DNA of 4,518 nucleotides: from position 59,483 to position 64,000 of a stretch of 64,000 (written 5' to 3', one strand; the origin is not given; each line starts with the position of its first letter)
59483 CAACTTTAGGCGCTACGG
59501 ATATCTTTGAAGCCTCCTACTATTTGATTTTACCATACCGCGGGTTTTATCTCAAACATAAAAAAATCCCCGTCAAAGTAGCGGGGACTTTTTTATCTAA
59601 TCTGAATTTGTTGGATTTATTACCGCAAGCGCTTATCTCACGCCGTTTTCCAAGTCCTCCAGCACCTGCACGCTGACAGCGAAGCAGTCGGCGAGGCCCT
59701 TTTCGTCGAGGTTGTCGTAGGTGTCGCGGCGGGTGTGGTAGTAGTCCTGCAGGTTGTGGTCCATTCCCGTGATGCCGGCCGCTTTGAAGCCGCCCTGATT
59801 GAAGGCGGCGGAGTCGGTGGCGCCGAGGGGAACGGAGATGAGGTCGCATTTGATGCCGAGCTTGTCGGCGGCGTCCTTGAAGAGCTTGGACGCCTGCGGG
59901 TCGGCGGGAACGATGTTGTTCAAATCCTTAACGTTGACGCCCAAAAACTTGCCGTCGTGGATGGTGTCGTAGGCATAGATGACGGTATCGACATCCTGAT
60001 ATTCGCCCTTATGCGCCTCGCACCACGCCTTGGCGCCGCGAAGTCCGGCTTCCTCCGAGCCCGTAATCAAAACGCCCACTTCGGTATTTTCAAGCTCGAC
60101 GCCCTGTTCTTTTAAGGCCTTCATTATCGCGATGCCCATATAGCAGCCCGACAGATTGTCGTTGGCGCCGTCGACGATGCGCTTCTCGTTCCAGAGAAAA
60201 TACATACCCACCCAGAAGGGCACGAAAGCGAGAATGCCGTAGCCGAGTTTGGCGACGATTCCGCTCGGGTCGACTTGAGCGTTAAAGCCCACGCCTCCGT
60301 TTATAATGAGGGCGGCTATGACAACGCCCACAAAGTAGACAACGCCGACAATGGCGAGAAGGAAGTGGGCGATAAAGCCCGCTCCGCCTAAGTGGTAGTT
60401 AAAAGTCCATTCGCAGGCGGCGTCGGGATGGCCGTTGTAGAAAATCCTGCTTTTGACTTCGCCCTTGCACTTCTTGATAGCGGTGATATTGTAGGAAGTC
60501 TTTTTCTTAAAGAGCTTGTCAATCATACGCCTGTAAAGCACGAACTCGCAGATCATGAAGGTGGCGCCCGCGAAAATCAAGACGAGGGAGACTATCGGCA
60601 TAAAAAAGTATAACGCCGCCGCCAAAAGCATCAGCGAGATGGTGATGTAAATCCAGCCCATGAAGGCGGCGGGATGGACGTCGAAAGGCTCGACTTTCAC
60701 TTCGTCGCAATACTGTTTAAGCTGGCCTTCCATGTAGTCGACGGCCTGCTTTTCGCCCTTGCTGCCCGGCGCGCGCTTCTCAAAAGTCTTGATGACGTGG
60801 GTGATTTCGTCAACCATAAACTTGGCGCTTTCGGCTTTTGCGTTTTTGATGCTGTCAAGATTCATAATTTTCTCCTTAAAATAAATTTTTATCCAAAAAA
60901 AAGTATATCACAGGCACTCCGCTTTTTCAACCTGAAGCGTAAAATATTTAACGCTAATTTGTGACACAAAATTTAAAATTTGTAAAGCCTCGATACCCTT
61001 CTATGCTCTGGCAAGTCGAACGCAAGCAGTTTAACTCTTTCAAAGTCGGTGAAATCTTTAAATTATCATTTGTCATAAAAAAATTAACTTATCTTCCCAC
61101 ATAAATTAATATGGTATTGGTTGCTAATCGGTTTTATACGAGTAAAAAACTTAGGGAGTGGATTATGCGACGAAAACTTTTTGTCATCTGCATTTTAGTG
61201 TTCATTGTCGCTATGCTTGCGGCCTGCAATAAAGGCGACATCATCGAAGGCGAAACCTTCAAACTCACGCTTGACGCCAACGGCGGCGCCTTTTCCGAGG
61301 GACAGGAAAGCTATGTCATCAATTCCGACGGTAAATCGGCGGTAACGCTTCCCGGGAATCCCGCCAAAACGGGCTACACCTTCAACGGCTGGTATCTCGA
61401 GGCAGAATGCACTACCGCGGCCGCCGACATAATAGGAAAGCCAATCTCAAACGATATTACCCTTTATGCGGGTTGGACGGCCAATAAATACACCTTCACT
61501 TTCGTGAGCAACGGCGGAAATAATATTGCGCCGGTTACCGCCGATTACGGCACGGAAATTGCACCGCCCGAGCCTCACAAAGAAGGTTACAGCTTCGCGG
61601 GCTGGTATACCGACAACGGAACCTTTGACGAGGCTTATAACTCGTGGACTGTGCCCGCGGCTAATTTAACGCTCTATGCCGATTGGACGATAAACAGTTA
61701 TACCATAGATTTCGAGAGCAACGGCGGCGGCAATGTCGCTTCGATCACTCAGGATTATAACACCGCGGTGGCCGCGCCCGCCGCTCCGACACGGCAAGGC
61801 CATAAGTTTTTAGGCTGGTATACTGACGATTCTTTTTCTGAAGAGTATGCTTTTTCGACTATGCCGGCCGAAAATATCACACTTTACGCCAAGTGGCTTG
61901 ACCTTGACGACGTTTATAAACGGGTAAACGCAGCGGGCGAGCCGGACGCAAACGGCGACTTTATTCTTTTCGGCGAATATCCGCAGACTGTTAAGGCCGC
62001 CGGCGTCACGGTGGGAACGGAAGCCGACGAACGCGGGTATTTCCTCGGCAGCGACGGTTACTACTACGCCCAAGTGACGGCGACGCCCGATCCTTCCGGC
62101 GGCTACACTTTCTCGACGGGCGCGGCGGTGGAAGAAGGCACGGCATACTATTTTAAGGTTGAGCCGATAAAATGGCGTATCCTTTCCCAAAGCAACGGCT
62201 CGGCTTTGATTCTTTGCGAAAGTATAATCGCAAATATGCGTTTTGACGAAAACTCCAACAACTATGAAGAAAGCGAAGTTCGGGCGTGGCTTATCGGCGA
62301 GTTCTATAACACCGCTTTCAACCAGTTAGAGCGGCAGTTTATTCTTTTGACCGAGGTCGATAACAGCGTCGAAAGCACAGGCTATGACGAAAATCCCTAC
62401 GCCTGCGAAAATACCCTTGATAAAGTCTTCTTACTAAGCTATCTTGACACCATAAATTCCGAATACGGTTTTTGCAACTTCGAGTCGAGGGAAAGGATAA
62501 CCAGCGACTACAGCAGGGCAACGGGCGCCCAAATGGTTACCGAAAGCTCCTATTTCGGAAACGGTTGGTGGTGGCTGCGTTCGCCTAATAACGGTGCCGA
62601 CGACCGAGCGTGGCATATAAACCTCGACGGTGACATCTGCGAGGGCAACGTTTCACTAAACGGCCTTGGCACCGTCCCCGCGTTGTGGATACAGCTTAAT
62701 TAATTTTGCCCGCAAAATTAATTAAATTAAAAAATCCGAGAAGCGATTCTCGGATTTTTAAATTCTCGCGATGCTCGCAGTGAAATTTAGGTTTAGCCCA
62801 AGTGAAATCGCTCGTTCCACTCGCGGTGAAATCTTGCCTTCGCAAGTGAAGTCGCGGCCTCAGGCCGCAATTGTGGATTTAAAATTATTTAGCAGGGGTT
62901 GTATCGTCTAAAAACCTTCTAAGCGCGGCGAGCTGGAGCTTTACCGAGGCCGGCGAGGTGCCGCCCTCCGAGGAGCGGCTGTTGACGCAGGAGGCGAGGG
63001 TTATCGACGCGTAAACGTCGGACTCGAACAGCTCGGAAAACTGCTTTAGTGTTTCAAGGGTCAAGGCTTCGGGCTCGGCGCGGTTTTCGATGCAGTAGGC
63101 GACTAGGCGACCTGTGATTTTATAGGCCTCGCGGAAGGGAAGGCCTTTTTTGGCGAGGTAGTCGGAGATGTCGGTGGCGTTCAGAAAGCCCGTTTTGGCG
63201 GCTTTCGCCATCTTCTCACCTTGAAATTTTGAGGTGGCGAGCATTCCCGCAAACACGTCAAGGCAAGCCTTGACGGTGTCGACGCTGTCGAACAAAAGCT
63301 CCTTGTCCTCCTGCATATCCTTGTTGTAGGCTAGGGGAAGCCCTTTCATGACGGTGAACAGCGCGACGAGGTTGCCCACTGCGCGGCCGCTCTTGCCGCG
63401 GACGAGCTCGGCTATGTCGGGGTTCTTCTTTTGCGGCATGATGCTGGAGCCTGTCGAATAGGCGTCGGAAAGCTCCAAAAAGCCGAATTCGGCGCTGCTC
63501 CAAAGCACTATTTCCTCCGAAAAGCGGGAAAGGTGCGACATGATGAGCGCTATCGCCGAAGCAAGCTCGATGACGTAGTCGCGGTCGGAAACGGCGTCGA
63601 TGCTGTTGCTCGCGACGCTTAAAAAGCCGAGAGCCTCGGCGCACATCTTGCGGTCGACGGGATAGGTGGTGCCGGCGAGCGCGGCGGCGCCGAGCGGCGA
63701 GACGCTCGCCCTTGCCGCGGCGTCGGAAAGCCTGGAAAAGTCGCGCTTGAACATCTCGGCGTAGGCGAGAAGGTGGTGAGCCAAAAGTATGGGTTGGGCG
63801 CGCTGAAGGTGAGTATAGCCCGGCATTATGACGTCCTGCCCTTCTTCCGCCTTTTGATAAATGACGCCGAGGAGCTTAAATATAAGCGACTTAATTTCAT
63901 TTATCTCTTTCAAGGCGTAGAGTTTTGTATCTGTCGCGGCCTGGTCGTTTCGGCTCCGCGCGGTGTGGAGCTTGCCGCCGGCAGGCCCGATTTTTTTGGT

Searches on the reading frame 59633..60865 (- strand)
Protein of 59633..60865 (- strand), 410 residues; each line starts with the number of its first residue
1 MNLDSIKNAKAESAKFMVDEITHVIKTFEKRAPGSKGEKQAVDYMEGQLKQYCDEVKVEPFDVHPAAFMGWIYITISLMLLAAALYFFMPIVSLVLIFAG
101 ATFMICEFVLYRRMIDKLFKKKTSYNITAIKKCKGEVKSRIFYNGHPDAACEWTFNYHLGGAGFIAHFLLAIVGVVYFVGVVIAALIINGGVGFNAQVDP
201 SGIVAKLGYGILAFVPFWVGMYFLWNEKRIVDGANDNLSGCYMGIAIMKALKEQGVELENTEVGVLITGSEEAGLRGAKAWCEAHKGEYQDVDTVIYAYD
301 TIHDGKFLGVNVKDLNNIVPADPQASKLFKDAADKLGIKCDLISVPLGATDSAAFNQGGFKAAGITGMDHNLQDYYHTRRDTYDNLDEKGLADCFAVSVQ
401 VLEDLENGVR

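Call 38: find_encoding_contigs(protein=window:59633-60865:-, flank=10000, max_places=3)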
Protein window:59633-60865:- (410 aa): 16 contigs read that carry it; 3 places shown.
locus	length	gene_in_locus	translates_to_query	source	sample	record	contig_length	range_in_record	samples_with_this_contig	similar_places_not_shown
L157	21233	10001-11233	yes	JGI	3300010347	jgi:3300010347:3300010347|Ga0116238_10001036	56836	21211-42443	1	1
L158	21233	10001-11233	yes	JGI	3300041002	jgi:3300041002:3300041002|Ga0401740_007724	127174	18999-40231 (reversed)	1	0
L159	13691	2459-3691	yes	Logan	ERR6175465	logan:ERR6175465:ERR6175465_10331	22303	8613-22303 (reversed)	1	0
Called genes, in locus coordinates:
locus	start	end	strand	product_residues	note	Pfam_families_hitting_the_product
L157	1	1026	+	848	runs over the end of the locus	PF19803:DUF6286 (faint), PF00403:HMA, PF00122:E1-E2_ATPase, PF00702:Hydrolase, PF12710:HAD (faint)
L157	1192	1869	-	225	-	PF00027:cNMP_binding, PF13545:HTH_Crp_2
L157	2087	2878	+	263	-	PF00037:Fer4 (weak), PF12837:Fer4_6, PF13237:Fer4_10, PF14697:Fer4_21, PF12838:Fer4_7, PF13187:Fer4_9 (weak), PF13484:Fer4_16 (faint), PF27217:AF_0155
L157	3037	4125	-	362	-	PF00892:EamA, PF03151:TPT (weak)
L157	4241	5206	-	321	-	PF07670:Gate (weak)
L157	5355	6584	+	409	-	PF00764:Arginosuc_synth, PF20979:Arginosuc_syn_C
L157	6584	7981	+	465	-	PF00206:Lyase_1, PF14698:ASL_C2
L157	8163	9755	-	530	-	PF09479:Flg_new, PF18998:Flg_new_2 (faint), PF09479:Flg_new, PF19789:DUF6273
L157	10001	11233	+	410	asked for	PF05343:Peptidase_M42, PF04389:Peptidase_M28, PF01546:Peptidase_M20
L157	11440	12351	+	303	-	PF00165:HTH_AraC (faint), PF12833:HTH_18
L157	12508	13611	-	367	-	PF09515:Thia_YuaJ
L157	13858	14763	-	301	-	PF02729:OTCace_N, PF00185:OTCace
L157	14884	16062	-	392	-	PF00202:Aminotran_3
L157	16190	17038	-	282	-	PF00696:AA_kinase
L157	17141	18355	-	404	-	PF01960:ArgJ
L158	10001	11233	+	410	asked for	PF05343:Peptidase_M42, PF04389:Peptidase_M28, PF01546:Peptidase_M20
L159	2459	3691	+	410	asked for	PF05343:Peptidase_M42, PF04389:Peptidase_M28, PF01546:Peptidase_M20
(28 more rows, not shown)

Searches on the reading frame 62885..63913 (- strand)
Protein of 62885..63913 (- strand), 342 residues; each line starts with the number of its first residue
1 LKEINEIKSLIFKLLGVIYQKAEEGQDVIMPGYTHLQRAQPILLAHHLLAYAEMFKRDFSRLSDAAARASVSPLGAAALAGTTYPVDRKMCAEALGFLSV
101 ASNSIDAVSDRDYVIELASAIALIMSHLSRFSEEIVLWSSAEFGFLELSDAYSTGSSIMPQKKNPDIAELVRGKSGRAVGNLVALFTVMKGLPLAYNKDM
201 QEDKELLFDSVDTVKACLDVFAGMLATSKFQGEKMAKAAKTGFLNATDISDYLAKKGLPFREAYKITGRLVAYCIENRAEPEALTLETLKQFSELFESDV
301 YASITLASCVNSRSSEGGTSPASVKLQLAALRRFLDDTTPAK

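Call 36: find_encoding_contigs(protein=window:62885-63913:-, flank=10000, max_places=4)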
Protein window:62885-63913:- (342 aa): no gene with exactly this product is on record in the collection.
